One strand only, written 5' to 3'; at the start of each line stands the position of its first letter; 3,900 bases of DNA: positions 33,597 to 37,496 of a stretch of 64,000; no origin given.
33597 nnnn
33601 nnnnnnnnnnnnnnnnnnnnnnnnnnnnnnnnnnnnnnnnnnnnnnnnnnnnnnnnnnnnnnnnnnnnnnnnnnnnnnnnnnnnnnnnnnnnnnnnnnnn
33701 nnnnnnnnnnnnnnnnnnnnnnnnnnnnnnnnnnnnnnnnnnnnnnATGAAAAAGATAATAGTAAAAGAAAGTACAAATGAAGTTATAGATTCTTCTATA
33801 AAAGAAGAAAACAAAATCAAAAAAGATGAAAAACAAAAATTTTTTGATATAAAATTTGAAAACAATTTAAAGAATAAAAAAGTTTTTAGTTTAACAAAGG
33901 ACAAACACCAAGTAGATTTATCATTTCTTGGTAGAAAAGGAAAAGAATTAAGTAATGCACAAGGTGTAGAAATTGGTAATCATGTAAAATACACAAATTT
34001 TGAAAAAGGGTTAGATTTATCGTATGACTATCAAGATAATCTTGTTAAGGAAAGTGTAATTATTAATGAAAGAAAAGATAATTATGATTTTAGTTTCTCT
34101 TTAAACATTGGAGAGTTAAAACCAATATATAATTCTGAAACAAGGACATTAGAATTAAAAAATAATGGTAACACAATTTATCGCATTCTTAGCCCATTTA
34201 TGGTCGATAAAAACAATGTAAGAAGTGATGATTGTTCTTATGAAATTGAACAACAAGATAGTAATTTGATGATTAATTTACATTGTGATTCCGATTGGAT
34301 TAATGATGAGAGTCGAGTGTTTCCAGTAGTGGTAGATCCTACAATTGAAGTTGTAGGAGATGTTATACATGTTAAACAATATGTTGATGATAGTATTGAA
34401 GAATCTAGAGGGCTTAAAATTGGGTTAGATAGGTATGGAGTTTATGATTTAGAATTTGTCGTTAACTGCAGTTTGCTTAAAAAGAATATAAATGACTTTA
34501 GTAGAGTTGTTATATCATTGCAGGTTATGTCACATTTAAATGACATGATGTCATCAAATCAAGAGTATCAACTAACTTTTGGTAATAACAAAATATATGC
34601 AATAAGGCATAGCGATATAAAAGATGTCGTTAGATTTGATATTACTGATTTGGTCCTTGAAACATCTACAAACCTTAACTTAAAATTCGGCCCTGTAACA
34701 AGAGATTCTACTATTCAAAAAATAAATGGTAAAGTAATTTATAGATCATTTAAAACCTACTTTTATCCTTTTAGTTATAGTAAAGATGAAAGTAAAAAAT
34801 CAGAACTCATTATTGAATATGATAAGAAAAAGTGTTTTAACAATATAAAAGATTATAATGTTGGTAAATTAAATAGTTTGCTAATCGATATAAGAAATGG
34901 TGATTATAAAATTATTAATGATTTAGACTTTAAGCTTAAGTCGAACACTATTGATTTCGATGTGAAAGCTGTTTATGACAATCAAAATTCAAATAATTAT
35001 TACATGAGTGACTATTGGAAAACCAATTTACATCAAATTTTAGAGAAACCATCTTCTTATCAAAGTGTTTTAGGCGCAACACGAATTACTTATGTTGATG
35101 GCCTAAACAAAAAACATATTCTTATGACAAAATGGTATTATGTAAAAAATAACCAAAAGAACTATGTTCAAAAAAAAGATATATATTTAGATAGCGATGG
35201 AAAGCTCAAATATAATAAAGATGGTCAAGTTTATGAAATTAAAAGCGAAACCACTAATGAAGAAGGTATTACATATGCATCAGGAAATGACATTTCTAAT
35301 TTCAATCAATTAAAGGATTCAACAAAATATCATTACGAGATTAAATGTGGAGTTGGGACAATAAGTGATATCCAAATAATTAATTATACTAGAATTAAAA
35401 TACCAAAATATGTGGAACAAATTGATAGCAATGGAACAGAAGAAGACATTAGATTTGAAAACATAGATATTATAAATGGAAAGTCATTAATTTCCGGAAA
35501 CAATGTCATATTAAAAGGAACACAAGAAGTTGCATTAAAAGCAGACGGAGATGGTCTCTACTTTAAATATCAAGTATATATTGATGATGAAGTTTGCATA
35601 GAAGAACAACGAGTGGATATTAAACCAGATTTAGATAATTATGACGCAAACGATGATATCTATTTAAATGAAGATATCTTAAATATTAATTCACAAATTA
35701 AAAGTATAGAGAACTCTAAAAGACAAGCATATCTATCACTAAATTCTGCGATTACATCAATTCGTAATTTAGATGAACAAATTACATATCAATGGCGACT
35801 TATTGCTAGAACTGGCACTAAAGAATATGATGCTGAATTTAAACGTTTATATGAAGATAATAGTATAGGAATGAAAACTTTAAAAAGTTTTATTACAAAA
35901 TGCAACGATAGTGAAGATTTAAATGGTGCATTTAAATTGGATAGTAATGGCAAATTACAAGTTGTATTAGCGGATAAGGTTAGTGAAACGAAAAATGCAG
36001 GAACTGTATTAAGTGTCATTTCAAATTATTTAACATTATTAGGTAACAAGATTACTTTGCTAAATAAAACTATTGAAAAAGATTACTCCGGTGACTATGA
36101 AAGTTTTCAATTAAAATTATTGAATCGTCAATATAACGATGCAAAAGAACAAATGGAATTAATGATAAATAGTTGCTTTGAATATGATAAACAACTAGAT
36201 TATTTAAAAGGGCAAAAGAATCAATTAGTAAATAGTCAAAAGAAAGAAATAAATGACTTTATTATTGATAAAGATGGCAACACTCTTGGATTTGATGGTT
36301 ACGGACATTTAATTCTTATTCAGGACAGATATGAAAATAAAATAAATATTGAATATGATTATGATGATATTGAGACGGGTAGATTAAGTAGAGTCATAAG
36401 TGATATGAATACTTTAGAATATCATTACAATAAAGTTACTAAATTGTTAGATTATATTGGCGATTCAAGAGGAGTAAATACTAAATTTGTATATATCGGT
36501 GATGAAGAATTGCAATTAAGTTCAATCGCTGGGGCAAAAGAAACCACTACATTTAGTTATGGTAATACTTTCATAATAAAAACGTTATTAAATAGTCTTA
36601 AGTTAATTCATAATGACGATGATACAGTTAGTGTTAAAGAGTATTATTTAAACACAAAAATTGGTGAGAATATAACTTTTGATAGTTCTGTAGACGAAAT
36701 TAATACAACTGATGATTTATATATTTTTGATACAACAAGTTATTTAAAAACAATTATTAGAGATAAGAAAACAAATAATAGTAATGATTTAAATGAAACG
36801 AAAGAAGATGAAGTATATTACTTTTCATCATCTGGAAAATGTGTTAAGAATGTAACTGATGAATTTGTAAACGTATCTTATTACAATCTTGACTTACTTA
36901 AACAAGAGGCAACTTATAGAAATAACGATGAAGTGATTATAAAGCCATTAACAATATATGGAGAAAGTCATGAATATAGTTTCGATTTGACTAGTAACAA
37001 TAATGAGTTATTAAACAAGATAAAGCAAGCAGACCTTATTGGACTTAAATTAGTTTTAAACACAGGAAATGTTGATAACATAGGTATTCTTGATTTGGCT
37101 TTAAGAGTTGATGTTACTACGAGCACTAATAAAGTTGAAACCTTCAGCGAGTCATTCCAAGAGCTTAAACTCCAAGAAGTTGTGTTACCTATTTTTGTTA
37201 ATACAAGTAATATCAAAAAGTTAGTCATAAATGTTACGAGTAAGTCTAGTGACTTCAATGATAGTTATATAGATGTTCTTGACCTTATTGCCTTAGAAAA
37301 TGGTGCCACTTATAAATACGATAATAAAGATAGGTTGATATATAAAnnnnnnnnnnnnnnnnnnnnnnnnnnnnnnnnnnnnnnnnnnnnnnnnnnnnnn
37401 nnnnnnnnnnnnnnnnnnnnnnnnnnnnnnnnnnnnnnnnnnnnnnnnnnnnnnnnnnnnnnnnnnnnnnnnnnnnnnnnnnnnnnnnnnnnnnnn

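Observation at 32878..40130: Signal-peptide-less 2127-aa Rhs toxin behind a sigma-region-4 HTH gene and a holin-like gene: possible holin-assisted export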

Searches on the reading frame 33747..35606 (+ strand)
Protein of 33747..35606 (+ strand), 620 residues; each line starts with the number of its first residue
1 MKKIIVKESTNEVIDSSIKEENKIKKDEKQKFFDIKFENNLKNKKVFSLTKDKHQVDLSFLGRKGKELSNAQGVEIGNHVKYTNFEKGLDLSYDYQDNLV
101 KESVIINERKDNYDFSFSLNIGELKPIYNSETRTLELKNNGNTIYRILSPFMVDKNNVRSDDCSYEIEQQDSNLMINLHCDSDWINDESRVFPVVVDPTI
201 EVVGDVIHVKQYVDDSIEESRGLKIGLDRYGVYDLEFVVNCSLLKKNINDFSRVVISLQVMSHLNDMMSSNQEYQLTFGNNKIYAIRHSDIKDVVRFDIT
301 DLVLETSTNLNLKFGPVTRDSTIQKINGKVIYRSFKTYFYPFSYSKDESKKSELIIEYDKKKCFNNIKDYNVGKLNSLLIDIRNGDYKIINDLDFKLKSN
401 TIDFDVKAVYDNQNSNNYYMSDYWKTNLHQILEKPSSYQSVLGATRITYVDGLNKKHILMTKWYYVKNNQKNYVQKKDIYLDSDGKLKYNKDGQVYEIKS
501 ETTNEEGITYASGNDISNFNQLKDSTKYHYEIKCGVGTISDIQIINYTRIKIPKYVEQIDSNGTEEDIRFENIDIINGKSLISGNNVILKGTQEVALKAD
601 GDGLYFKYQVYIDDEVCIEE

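Call 45: search_solved_structures(query=A3, max_evalue=1, show_alignments=2)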
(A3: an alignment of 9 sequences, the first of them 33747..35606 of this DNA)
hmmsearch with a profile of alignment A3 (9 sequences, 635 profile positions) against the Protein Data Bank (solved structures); distinct sequences matched with E-value up to 1: 0.

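Call 46: find_homologous_proteins(query=A3, max_evalue=0.001)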
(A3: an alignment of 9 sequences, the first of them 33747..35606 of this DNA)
Query A3 (9 sequences) (620 aa, profile of the alignment): 5 proteins with E <= 0.001 among 8000 candidates.
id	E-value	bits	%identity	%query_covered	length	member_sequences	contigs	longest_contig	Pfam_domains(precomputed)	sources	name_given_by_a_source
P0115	2.8e-183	629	98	82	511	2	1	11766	-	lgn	-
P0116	1.4e-134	468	63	88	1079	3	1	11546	-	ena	-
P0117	3.3e-121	424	31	95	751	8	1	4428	-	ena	-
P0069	2.6e-101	358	39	37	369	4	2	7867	-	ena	-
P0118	2.4e-23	101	31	21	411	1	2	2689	-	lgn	-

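Call 63: predict_structure(alignment_id=A4)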
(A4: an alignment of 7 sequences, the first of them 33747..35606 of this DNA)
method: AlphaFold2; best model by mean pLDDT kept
length: 620 residues; sequences in the alignment: 7
mean_pLDDT: 54.5   pTM: 0.42
mean pLDDT of the five models: 54.5, 54.4, 51.6, 50.5, 46.5
residues with pLDDT >= 90: 5; 70-90: 190; 50-70: 129; < 50: 296
segments of 3 or more residues with pLDDT < 50: 8-30, 214-221, 266-270, 343-346, 360-472, 474-487, 497-515, 517-620
pLDDT, mean of each block of 10 residues (from residue 1): 53 31 33 77 80 83 67 82 84 78 84 82 78 70 73 81 79 85 86 80 65 47 60 68 57 73 57 69 57 72 76 72 52 66 53 59 41 38 38 30 28 30 27 33 40 38 41 46 43 48 36 42 30 28 31 34 34 32 31 30 32 31
secondary structure, 60 per line:
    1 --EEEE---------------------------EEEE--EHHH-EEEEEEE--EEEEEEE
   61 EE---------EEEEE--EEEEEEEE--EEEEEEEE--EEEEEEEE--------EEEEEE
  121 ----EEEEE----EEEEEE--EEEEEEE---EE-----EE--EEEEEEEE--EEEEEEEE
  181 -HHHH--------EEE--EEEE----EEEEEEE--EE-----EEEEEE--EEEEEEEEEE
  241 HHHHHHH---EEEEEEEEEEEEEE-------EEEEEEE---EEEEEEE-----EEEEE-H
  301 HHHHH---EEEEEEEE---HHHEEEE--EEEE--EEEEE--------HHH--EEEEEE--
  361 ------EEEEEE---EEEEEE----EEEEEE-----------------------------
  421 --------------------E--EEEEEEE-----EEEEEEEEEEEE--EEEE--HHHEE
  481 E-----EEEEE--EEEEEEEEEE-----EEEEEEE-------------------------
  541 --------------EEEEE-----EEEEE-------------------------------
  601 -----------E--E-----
elements in order: E3-6 E34-37 E45-51 E54-62 E72-76 E79-86 E89-96 E99-106 E115-120 E125-129 E134-139 E142-148 E163-170 E173-180 H182-185 E194-196 E199-202 E207-213 E223-228 E231-240 H241-247 E251-264 E272-278 E282-288 E294-298 H300-305 E309-316 E323-326 E329-332 E335-339 E353-358 E367-372 E376-381 E386-391 E444-450 E456-467 E470-473 E479-481 E487-491 E494-503 E509-515 E555-559 E565-569

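Call 71: fold_search(model_id=the predicted structure, library=pdb)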
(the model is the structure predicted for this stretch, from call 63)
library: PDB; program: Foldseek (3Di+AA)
matches with E <= 10: 799; with E <= 0.001: 4
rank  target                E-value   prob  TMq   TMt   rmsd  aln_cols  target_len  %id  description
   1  8wab_B                3.6e-04  1.00  0.19  0.57   4.7       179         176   11  Crystal structure of a chondroitin sulfate-binding carbohydrate binding module of a chondroitinase (released 2024-01-17)
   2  9h6f_A                4.0e-04  0.91  0.11  0.09  20.4       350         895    7  Bacteroides ovatus GH98 endoxylanase in complex with arabino-xylooligosaccharide (released 2025-11-05)
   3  4qaw_A                6.1e-04  0.97  0.12  0.14  14.1       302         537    9  Structure of modular Xyn30D from Paenibacillus barcinonensis (released 2014-10-08)
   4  7byx_A                8.9e-04  0.63  0.10  0.13  22.2       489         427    8  Crystal structure of exo-beta-1,3-galactanase from Phanerochaete chrysosporium Pc1,3Gal43A E208A with beta-1,3-galacto (released 2020-11-04)
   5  8i4m_A                1.3e-03  0.28  0.07  0.06  24.7       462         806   10  Portal-tail complex structure of the Cyanophage P-SCSP1u (released 2023-11-01)
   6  8wab_A                1.6e-03  1.00  0.19  0.57   5.1       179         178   14  Crystal structure of a chondroitin sulfate-binding carbohydrate binding module of a chondroitinase (released 2024-01-17)
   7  6kka_A                3.4e-03  0.66  0.12  0.19  19.5       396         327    9  Xylanase J mutant from Bacillus sp. 41M-1 (released 2019-09-04)
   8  4igb_D                3.7e-03  0.57  0.12  0.16  18.5       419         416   10  Crystal structure of the N-terminal domain of the Streptococcus gordonii adhesin Sgo0707 (released 2013-06-05)
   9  6f90_C                3.9e-03  0.94  0.12  0.11  24.1       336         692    7  Structure of the family GH92 alpha-mannosidase BT3130 from Bacteroides thetaiotaomicron in complex with Mannoimidazole (released 2018-05-02)
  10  3a21_A                5.7e-03  0.51  0.10  0.10  19.5       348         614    9  Crystal Structure of Streptomyces avermitilis beta-L-Arabinopyranosidase (released 2009-07-14)
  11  6gff_E                6.2e-03  1.00  0.12  0.31  10.8       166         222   14  Structure of GARP (LRRC32) in complex with latent TGF-beta1 and MHG-8 Fab (released 2018-11-07)
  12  1nkg                  6.8e-03  0.90  0.17  0.20  24.4       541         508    6  Rhamnogalacturonan lyase from Aspergillus aculeatus (released 2004-05-25)
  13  4igb_C                6.8e-03  0.54  0.13  0.17  17.4       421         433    9  Crystal structure of the N-terminal domain of the Streptococcus gordonii adhesin Sgo0707 (released 2013-06-05)
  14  6f8z_C                7.2e-03  0.85  0.12  0.11  23.8       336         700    8  Structure of the family GH92 alpha-mannosidase BT3130 from Bacteroides thetaiotaomicron (released 2018-05-02)
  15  5vqp_A                7.5e-03  0.89  0.13  0.23  18.0       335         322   12  Crystal structure of human pro-TGF-beta1 (released 2017-11-15)
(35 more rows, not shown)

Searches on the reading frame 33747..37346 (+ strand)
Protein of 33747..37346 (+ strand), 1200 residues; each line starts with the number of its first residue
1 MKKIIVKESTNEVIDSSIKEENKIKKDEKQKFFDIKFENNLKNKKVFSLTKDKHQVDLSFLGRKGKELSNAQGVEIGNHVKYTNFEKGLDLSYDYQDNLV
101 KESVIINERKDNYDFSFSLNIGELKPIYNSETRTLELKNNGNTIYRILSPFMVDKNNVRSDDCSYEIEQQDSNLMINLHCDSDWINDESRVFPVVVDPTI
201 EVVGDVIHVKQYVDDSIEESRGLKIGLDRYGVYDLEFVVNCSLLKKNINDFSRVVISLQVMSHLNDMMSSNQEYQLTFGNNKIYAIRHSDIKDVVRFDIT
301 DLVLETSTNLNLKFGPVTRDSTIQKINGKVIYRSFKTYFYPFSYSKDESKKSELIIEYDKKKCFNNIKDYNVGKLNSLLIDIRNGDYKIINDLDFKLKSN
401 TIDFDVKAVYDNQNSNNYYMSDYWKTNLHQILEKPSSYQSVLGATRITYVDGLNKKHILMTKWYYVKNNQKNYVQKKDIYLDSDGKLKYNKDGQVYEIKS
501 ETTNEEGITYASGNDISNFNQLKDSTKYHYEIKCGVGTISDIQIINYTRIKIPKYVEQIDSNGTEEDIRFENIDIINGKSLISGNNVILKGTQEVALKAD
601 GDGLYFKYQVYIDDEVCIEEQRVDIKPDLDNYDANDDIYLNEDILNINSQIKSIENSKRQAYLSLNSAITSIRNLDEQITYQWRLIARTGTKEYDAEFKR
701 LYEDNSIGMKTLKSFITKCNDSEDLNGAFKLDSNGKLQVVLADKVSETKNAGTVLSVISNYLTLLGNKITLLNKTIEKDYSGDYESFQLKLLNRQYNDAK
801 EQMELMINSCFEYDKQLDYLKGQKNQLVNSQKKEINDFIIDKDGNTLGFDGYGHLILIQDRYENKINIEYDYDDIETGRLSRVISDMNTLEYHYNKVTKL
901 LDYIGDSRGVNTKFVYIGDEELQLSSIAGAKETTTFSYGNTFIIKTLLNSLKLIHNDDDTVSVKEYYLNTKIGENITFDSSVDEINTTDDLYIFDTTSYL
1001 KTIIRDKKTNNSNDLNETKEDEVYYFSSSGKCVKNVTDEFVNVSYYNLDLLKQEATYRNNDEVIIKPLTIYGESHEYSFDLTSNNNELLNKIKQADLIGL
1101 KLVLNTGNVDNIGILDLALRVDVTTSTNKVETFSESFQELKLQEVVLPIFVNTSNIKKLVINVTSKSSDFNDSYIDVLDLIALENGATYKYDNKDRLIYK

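Call 19: search_solved_structures(query=window:33747-37346:+, max_evalue=1)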
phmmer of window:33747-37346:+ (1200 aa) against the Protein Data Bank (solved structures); distinct sequences matched with E-value up to 1: 0.

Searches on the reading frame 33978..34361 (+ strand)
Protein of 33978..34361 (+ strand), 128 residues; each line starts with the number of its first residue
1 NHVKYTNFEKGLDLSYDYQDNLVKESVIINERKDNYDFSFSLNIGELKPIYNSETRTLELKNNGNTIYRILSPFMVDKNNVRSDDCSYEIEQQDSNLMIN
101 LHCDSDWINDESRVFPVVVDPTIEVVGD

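Call 73: find_related_loci(query=A5, collection=metagenome_contigs, flank=5000)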
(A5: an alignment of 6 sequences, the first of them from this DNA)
Query A5 (128 aa) in metagenome_contigs; peptide patterns used: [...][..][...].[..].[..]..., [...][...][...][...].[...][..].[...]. (x = any residue, [..] = any of these).
115 stretches matched a pattern; 12 encode a relative of the query (tblastn E <= 1e-3); 12 distinct loci.
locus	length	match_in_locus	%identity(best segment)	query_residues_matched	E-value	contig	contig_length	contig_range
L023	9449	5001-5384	52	1-128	7e-44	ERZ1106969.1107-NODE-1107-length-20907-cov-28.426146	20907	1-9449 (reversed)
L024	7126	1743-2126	52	1-128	7e-44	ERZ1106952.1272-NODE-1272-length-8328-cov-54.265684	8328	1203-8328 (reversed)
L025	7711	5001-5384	52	1-128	6e-43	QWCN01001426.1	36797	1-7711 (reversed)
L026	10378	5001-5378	54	1-126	6e-43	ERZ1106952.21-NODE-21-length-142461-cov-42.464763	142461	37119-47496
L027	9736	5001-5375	54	1-125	8e-43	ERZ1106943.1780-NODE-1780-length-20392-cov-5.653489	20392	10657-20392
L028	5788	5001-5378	54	1-126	7e-43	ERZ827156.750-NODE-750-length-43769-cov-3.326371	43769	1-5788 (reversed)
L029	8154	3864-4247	52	1-128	5e-42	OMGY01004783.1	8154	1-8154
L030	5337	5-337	55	16-126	1e-38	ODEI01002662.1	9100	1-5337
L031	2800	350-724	48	1-125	7e-39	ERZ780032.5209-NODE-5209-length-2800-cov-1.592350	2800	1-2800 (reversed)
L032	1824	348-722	48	1-125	4e-39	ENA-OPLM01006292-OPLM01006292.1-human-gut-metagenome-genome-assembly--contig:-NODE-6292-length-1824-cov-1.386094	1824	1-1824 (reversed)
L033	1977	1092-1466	43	2-125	5e-32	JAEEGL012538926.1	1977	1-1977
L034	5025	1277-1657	23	3-128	4e-13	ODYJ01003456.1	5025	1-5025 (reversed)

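Call 78: search_protein_families(library=pfam, proteins=[L028:4701-5786:+, L028:4029-4691:+, L028:2376-4010:+, L028:1293-2357:+, L034:650-3097:+, L034:3085-3924:+], max_evalue=0.01)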
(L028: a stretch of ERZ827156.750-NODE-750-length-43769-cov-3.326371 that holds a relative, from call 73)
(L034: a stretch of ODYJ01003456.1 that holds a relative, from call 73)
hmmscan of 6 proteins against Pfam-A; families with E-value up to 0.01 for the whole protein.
L028:4701-5786:+ (362 aa): 1 family
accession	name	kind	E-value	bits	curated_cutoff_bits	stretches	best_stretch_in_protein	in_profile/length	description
PF25778.1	DUF7948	-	0.00038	21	27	1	54-222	56-214/214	Domain of unknown function (DUF7948)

L028:4029-4691:+ (220 aa): 1 family
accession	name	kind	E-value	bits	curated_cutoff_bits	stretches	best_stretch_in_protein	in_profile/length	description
PF01478.23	Peptidase_A24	-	3e-08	34.5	26.5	1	77-185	2-102/104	Type IV leader peptidase family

L028:2376-4010:+ (544 aa): 3 families
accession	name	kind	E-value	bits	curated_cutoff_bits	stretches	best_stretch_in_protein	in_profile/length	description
PF19909.4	DUF6382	-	4e-22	79.1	26.7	1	30-150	24-145/163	Domain of unknown function (DUF6382)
PF00498.31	FHA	-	8.5e-13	49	20.7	1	469-535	2-66/67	FHA domain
PF16697.10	Yop-YscD_cpl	-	6.3e-07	30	33.2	1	456-531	7-79/94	Inner membrane component of T3SS, cytoplasmic domain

L028:1293-2357:+ (354 aa): 6 families
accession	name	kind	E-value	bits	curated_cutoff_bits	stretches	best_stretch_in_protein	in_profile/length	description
PF21194.3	TadZ-like_ARD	-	5.6e-22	78.6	27.4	1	1-104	1-105/108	TadZ-like, receiver domain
PF13614.12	AAA_31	-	1.6e-07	31.9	27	1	125-285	2-162/177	AAA domain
PF10609.15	ParA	-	9.2e-06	25.7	27.1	1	122-215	1-96/246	NUBPL iron-transfer P-loop NTPase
PF00142.24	Fer4_NifH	-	0.00027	21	25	1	133-341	8-221/271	4Fe-4S iron sulfur cluster binding proteins, NifH/frxC family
PF01656.29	CbiA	-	0.00073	19.9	25.4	1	129-312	3-86/125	CobQ/CobB/MinD/ParA nucleotide binding domain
PF02374.21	ArsA_ATPase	-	0.0021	17.7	24.3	1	131-170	7-47/305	Anion-transporting ATPase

L034:650-3097:+ (815 aa): 3 families
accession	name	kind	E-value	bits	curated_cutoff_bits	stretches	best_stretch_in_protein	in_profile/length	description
PF14200.12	RicinB_lectin_2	-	2.1e-21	76.9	25.6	3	525-600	12-83/89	Ricin-type beta-trefoil lectin domain-like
PF24517.2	CBM96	-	4.9e-13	49.7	26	1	338-484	6-144/164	Carbohydrate-binding module family 96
PF00652.28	Ricin_B_lectin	-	1.3e-09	38.7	29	1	527-664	2-126/126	Ricin-type beta-trefoil lectin domain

L034:3085-3924:+ (279 aa): 0 families
